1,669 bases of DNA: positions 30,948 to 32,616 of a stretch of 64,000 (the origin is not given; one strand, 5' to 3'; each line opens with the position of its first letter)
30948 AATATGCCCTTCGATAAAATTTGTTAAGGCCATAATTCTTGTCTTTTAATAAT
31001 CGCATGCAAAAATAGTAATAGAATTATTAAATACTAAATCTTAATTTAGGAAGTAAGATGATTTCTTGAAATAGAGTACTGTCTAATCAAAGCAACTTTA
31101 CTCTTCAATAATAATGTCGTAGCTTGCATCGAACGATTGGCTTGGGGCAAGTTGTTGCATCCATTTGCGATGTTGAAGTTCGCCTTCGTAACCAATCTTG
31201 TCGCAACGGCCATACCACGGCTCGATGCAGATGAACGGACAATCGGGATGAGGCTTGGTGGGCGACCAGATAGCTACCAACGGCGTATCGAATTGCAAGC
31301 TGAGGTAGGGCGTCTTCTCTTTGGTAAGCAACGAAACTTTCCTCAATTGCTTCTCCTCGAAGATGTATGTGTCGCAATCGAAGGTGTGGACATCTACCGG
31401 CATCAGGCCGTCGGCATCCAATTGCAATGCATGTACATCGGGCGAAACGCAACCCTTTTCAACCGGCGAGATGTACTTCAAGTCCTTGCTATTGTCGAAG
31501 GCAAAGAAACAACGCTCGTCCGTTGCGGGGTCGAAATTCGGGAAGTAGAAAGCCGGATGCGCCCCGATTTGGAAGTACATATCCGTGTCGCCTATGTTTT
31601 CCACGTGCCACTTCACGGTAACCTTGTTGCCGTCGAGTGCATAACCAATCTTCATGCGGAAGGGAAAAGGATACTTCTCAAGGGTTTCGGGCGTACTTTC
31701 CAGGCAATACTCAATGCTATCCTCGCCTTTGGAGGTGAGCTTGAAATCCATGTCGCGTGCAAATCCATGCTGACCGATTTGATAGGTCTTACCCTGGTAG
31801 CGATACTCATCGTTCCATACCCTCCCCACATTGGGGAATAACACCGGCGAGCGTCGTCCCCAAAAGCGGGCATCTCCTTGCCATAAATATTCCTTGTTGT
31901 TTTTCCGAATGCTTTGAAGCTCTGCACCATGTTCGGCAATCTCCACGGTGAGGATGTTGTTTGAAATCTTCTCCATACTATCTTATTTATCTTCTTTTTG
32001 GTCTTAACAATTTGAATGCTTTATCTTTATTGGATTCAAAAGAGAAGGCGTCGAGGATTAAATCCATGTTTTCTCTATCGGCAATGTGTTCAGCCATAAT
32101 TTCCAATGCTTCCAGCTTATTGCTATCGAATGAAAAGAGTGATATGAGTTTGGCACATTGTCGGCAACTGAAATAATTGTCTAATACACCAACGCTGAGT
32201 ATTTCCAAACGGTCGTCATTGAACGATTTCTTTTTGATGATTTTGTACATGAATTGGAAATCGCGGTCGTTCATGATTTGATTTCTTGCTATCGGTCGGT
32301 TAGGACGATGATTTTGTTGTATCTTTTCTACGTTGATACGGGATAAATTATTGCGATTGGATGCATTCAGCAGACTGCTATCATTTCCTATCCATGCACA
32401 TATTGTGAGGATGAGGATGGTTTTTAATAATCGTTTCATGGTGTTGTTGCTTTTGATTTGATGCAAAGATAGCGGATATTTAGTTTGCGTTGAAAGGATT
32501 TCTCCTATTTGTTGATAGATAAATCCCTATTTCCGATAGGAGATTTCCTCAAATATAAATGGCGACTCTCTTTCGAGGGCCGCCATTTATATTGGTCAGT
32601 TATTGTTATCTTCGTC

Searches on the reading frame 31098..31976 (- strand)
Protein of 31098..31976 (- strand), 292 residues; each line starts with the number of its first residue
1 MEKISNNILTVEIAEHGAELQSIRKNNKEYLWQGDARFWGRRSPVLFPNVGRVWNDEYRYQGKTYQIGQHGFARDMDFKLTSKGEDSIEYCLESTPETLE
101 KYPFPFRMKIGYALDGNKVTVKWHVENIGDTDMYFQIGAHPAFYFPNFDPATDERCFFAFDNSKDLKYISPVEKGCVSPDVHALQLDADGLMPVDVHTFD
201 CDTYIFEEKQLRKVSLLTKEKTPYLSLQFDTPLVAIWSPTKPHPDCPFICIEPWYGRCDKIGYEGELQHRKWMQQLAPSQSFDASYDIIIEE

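Call 59: search_protein_families(library=pfam, proteins=[window:31098-31976:-])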
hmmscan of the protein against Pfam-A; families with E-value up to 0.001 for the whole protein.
window:31098-31976:- (292 aa): 1 family
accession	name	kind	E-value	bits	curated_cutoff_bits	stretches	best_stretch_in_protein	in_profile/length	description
PF01263.26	Aldose_epim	-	1.7e-27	97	27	1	4-239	5-253/299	Aldose 1-epimerase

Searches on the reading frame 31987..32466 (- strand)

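Call 59: search_protein_families(library=pfam, proteins=[window:31987-32466:-])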
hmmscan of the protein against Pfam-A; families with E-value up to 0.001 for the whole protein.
window:31987-32466:- (159 aa): 1 family
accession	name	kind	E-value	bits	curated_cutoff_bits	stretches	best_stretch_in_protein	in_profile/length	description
PF14771.11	DUF4476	-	1.5e-26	92.9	22.5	1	65-153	2-90/91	Domain of unknown function (DUF4476)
